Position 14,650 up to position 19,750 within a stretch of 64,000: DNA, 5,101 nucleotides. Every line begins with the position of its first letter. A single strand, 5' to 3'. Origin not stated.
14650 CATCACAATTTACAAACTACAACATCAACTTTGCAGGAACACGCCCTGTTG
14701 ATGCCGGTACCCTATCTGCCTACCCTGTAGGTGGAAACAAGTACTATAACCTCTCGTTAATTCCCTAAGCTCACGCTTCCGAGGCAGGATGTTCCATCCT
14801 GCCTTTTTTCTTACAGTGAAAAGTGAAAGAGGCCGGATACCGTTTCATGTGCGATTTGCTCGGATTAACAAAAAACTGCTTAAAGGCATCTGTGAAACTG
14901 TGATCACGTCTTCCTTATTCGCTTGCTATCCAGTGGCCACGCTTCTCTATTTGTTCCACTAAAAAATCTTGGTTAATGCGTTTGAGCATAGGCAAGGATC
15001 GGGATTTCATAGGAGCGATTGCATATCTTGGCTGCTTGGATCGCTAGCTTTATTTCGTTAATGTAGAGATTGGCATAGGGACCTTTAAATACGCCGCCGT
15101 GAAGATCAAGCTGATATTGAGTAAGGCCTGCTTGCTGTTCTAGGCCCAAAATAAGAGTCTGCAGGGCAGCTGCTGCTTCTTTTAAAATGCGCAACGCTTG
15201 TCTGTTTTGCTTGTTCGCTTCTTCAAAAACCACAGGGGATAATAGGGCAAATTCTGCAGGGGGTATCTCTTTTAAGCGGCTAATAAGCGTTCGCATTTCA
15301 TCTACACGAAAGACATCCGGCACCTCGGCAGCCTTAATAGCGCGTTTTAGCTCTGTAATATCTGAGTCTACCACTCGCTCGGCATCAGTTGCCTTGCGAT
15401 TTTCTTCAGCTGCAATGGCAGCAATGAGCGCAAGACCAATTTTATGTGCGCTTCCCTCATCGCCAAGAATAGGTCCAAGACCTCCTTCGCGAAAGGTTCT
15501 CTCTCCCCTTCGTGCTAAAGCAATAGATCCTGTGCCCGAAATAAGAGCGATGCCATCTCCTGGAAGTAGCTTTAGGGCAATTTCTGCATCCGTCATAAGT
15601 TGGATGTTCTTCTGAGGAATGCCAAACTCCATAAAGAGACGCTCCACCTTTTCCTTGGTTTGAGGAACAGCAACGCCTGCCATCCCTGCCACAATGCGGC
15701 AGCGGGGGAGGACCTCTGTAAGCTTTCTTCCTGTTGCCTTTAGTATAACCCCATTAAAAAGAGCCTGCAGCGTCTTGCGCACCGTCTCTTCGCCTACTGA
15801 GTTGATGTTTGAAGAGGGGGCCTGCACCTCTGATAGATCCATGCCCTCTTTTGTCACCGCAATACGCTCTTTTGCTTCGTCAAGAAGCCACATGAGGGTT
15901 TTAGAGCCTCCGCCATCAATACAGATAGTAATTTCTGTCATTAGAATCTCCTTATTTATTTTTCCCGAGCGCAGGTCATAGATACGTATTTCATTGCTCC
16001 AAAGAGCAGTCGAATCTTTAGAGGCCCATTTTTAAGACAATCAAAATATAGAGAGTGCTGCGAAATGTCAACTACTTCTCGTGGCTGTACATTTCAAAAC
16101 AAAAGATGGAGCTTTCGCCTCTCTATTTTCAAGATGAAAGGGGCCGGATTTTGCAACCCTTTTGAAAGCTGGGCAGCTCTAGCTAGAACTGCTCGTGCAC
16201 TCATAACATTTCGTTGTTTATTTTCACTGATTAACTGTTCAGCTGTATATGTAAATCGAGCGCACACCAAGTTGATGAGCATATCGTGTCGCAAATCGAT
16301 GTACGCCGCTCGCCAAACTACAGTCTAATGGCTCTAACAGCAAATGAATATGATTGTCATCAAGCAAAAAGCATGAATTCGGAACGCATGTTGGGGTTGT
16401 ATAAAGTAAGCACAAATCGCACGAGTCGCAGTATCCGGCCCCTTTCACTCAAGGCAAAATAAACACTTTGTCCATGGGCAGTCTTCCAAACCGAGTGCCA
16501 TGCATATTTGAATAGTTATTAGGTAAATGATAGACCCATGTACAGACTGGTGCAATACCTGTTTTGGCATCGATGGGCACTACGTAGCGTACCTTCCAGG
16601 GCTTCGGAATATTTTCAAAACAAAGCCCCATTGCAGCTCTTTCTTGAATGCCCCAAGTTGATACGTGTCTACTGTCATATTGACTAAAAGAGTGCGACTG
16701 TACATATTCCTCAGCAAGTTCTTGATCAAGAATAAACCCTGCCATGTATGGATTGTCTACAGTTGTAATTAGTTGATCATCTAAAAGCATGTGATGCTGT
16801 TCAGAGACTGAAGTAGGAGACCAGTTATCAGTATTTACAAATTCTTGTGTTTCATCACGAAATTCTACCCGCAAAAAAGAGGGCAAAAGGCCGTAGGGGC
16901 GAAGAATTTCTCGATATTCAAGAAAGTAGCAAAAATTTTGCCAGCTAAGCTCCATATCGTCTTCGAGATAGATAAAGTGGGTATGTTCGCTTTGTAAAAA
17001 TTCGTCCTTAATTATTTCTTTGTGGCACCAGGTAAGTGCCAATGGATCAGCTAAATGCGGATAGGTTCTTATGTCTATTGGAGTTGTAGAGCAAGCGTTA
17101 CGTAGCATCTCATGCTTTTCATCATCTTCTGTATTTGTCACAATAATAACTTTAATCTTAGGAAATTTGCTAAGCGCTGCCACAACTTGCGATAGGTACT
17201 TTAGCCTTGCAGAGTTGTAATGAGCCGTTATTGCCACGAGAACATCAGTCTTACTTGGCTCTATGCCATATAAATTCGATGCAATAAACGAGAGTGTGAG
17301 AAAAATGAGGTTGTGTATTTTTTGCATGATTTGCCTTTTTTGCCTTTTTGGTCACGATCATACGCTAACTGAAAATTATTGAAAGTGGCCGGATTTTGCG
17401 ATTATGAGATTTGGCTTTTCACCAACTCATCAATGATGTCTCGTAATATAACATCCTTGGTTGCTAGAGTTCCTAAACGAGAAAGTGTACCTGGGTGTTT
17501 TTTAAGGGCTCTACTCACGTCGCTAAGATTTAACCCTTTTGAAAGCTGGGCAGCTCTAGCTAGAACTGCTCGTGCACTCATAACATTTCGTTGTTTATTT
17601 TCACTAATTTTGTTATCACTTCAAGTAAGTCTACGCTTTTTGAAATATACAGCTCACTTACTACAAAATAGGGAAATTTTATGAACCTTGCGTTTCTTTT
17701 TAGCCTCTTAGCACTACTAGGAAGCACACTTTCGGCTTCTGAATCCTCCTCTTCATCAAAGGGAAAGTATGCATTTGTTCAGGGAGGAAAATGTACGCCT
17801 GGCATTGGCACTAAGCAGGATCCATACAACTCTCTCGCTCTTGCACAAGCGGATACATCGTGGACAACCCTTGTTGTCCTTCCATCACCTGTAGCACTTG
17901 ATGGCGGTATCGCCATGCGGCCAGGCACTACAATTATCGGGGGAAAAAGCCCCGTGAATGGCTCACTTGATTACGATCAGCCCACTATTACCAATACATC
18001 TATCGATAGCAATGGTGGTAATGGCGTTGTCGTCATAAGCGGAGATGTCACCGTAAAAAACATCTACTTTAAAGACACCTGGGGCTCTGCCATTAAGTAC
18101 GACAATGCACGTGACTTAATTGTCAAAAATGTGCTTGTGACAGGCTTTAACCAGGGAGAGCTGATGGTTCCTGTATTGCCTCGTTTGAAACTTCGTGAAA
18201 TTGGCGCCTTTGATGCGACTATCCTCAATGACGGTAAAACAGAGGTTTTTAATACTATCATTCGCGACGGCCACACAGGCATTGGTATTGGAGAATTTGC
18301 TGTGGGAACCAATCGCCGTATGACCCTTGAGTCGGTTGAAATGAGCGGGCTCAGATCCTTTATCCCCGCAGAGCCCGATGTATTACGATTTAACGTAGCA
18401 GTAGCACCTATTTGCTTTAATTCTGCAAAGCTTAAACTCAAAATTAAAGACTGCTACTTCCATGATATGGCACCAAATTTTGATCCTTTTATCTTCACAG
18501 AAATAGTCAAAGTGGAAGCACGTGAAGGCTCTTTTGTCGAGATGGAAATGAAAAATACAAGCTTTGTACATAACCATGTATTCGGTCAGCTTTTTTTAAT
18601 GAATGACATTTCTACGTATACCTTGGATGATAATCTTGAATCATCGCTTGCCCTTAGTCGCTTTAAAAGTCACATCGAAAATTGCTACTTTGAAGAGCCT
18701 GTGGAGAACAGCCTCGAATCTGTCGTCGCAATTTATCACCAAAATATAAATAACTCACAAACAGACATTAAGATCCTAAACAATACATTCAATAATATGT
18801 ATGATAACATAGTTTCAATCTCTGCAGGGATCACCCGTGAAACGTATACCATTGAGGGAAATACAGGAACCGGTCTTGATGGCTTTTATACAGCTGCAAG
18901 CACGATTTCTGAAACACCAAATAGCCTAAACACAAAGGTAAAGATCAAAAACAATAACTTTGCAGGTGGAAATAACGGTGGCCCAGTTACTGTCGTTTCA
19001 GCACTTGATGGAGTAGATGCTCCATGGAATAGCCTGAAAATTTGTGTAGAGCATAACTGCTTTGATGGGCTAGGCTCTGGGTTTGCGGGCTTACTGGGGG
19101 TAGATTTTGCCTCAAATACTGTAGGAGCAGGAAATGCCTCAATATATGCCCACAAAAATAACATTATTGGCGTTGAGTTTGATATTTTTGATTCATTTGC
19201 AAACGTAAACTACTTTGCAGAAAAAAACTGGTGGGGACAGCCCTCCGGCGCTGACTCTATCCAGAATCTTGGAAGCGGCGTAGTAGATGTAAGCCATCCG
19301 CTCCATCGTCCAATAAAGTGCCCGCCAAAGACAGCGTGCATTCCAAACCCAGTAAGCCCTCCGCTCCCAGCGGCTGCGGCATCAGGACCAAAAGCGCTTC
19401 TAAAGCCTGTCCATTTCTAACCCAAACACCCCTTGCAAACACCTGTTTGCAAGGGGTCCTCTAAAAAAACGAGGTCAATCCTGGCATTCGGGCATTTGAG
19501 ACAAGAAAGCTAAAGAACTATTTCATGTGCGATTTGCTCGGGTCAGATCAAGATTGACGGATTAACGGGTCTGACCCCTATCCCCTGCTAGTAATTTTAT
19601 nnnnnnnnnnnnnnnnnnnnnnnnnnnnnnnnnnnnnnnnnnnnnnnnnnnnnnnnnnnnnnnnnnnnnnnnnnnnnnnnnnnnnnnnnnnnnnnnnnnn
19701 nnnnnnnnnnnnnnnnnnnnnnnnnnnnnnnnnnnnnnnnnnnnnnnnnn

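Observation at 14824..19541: The same element-end remnant lies just downstream of both plus-strand beta-helix genes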

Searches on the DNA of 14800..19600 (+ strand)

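Call 83: search_dna_similar(query=window:14800-19600:+, collection=plasmids, mode=distant, max_rows=8)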
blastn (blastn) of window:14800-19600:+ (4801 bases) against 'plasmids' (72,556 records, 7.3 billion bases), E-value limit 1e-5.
No match.

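Call 84: search_dna_similar(query=window:14800-19600:+, collection=phages, mode=distant, max_rows=8)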
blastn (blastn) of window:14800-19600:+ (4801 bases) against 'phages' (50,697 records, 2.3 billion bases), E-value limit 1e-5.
No match.
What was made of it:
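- Tried and rejected: No match (calls 83, 84).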

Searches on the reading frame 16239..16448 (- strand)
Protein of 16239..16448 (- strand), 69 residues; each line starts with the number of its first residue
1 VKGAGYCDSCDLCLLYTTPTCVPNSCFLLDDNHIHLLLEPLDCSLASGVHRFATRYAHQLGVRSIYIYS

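Call 8: search_protein_families(library=pfam, proteins=[window:16239-16448:-], max_evalue=0.1)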
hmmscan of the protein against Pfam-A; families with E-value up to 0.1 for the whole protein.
window:16239-16448:- (69 aa): 0 families

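Call 21: search_protein_families(library=ncbifam, proteins=[window:16242-16448:-], max_evalue=1)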
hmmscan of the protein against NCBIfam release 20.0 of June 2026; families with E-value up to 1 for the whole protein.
seq(69 aa): 0 families
